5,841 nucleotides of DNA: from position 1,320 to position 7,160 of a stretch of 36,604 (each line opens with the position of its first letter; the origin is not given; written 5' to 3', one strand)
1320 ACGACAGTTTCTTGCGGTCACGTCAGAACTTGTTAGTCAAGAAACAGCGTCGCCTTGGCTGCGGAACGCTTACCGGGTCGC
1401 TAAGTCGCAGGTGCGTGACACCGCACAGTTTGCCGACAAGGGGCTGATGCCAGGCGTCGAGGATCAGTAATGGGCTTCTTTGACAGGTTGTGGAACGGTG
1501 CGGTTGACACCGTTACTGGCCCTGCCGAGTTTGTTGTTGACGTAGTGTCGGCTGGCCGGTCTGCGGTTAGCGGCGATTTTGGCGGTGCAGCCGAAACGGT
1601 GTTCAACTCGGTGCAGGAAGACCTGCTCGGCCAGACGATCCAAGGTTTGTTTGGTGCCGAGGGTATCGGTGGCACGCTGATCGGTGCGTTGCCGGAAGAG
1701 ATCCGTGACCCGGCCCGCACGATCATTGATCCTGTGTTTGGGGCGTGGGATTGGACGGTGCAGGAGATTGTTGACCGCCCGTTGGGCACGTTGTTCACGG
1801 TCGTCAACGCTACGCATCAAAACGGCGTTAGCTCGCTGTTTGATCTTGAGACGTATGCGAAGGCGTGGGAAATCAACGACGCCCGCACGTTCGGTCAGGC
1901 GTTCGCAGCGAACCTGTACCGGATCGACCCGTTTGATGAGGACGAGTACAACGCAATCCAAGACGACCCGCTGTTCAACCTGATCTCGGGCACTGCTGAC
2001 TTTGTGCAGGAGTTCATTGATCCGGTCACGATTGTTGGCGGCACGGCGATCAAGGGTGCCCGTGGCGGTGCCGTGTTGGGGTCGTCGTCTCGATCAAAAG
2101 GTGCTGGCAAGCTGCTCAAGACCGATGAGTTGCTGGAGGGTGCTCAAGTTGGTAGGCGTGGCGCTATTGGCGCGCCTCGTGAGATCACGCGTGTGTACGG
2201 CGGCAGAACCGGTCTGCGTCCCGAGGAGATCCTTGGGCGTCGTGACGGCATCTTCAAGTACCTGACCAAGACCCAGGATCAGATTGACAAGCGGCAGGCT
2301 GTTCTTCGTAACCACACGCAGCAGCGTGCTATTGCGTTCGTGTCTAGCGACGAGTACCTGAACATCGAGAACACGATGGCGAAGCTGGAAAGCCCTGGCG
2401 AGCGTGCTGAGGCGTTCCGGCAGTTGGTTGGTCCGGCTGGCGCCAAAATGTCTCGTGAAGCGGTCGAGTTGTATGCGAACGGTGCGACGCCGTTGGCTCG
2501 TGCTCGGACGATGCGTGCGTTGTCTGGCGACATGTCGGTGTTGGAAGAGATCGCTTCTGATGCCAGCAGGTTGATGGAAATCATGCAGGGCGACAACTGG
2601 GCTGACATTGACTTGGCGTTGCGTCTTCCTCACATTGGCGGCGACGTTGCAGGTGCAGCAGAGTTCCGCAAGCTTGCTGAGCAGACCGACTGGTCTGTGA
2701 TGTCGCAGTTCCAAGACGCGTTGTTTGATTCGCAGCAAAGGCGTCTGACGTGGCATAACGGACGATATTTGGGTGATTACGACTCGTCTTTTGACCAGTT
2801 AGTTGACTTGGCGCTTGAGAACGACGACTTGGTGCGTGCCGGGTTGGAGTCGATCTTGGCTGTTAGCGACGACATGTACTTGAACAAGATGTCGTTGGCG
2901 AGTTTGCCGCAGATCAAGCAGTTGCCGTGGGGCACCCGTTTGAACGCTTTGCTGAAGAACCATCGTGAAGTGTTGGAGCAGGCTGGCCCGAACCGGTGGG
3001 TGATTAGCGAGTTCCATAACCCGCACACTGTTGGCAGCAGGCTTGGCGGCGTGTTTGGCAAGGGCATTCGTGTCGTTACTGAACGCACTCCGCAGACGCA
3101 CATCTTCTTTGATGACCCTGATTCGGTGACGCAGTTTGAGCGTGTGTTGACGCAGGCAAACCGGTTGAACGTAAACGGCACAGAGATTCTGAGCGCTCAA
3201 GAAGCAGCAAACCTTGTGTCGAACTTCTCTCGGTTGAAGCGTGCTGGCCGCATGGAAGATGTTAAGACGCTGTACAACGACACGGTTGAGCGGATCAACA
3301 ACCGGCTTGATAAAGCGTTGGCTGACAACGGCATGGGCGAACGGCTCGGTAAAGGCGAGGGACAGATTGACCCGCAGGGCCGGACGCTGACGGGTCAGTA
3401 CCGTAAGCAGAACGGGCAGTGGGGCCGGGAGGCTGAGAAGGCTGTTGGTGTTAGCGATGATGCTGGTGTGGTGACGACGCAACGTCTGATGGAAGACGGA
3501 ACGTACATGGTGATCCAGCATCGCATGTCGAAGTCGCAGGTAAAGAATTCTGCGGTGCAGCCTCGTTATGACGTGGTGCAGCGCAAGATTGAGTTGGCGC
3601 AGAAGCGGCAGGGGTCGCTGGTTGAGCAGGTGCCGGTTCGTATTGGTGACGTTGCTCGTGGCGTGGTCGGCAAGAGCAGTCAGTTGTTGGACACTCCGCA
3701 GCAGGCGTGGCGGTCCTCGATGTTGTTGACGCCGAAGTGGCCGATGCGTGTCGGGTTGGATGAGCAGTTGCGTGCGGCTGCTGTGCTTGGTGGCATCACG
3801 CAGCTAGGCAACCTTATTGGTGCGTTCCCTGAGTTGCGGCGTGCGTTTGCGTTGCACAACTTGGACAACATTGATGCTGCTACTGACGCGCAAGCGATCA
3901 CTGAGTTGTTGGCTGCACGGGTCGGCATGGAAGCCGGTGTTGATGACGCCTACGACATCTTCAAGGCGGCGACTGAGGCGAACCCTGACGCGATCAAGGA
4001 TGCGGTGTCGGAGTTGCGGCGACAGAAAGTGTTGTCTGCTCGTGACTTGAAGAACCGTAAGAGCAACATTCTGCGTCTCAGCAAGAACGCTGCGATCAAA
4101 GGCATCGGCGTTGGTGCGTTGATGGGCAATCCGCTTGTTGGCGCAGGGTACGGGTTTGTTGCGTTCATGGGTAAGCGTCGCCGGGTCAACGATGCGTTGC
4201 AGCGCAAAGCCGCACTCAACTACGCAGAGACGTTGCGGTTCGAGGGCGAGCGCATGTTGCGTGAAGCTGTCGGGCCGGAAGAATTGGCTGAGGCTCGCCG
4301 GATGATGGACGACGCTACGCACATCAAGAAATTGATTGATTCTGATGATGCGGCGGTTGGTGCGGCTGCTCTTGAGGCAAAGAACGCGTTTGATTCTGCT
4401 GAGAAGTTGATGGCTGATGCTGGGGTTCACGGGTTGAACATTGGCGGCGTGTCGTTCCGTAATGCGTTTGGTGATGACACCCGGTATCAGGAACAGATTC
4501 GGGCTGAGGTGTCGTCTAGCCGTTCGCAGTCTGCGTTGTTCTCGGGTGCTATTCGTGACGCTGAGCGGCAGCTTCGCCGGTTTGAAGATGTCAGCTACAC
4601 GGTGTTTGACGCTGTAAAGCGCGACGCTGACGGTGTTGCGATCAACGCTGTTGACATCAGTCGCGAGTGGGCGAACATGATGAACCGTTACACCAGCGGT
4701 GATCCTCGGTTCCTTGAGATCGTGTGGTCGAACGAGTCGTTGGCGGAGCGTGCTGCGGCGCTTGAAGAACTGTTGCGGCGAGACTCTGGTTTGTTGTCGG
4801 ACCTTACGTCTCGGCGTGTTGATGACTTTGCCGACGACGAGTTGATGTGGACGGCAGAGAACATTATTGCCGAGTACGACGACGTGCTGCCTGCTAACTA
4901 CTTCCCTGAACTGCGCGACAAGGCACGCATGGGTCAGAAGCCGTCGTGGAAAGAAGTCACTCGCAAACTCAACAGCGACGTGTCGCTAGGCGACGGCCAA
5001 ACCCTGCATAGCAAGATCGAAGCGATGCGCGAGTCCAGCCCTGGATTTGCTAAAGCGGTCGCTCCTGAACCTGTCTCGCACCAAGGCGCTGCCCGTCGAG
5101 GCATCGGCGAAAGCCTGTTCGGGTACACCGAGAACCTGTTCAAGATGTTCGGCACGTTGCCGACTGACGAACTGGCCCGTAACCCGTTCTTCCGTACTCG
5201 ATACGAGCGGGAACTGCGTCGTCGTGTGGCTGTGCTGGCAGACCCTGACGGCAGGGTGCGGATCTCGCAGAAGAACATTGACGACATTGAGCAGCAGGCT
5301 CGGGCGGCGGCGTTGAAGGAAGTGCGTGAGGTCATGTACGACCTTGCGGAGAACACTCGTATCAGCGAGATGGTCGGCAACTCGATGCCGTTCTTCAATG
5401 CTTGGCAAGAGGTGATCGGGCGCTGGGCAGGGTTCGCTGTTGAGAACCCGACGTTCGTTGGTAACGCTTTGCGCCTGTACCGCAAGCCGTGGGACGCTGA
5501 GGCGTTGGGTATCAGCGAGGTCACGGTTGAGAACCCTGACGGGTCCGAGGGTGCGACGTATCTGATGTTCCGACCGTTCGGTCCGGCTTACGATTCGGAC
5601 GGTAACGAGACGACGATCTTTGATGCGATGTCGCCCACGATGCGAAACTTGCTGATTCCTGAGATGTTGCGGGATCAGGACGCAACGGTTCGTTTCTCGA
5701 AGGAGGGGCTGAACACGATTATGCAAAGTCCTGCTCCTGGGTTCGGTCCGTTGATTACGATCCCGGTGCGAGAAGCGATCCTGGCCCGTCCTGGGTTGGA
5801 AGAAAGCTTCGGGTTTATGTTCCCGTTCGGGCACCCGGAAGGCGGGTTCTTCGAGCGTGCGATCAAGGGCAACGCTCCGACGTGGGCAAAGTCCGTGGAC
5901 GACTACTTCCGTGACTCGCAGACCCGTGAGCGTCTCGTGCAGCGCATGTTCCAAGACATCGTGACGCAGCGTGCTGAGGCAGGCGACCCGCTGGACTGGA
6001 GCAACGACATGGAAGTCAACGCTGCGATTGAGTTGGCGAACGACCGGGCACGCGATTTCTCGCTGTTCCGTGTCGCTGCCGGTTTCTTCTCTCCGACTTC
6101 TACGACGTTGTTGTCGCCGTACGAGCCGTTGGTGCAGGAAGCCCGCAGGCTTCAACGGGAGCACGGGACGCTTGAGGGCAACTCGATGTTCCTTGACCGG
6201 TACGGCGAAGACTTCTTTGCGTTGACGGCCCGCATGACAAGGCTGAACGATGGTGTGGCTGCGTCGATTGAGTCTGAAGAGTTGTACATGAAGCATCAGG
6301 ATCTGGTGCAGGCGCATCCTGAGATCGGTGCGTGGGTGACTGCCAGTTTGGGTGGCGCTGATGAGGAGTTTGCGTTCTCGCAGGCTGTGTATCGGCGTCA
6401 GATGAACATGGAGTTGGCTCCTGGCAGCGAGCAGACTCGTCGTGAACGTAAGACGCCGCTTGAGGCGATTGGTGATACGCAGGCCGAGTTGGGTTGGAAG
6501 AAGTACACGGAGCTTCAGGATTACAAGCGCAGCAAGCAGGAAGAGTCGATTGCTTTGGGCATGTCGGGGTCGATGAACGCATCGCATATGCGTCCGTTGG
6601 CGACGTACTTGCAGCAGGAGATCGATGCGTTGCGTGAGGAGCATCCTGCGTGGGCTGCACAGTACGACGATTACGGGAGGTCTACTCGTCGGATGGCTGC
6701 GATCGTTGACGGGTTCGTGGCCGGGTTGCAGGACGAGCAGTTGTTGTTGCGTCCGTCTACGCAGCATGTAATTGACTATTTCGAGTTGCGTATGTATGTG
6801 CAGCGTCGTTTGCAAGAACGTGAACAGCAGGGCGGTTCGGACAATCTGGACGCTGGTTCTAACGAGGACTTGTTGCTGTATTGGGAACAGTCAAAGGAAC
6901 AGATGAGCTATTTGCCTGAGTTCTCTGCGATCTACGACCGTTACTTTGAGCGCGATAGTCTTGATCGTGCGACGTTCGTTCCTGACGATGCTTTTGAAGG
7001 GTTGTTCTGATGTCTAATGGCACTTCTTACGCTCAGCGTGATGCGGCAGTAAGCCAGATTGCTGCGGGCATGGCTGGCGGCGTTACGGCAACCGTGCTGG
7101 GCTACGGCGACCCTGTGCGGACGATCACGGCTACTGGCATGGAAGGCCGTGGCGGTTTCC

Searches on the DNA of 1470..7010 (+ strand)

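Call 7: search_dna_similar(query=window:1470-7010:+, collection=phages, mode=distant, max_rows=15)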
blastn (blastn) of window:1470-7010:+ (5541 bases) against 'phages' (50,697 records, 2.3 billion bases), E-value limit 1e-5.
No match.

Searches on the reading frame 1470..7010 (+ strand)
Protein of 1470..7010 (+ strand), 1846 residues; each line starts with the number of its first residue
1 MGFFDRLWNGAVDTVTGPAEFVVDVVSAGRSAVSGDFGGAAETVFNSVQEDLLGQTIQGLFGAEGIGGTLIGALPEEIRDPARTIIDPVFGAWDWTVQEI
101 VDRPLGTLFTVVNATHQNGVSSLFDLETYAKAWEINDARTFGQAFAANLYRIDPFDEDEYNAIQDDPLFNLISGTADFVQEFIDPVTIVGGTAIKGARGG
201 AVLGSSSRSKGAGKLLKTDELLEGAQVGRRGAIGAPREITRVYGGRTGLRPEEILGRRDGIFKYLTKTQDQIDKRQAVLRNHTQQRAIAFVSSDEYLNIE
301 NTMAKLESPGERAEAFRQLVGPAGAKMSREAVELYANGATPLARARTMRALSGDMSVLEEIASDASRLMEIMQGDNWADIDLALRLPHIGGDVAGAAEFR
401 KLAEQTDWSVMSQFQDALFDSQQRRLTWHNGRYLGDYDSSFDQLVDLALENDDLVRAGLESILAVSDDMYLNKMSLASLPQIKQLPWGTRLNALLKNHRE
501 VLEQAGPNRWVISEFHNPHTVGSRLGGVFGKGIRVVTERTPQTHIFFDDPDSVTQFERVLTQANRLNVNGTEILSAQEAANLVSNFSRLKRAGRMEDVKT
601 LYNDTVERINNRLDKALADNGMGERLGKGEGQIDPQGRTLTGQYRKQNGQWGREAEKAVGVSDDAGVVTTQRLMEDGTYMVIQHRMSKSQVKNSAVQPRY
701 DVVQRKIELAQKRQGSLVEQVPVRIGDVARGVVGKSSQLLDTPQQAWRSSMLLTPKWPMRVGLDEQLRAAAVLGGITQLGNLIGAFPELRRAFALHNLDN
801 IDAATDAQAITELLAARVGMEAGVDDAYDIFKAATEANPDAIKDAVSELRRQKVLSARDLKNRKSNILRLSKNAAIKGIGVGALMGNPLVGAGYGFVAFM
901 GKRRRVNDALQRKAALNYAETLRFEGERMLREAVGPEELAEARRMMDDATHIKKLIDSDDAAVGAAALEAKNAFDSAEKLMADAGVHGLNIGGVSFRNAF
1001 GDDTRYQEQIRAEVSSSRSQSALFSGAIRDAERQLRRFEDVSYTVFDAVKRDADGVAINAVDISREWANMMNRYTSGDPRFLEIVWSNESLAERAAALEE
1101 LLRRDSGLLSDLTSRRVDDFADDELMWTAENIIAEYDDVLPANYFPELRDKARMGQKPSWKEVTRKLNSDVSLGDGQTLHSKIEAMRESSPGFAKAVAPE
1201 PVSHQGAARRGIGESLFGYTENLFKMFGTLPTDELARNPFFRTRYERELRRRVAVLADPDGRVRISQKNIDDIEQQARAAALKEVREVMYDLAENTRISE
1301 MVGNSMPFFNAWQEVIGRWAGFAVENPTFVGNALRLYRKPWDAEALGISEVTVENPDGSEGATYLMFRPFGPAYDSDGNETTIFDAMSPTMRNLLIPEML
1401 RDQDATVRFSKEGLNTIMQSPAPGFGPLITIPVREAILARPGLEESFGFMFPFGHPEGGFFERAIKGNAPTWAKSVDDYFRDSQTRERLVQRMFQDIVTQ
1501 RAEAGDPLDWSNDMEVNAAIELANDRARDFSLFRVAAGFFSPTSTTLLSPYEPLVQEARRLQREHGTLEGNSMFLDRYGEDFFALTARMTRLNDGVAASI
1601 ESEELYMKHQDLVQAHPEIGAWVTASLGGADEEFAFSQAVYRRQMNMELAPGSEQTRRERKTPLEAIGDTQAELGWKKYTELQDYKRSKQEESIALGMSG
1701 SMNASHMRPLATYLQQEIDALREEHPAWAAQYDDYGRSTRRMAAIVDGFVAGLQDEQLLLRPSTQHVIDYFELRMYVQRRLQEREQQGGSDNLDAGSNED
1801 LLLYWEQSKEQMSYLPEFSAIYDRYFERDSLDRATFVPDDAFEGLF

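Call 55: search_protein_families(library=phrogs, proteins=[window:1470-7010:+], max_evalue=0.001)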
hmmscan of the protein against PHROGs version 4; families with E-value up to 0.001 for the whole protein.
window:1470-7010:+ (1846 aa): 1 family
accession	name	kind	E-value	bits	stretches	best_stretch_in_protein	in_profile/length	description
phrog_10618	-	unknown function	6e-38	130.9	2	1525-1836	1395-1717/1722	-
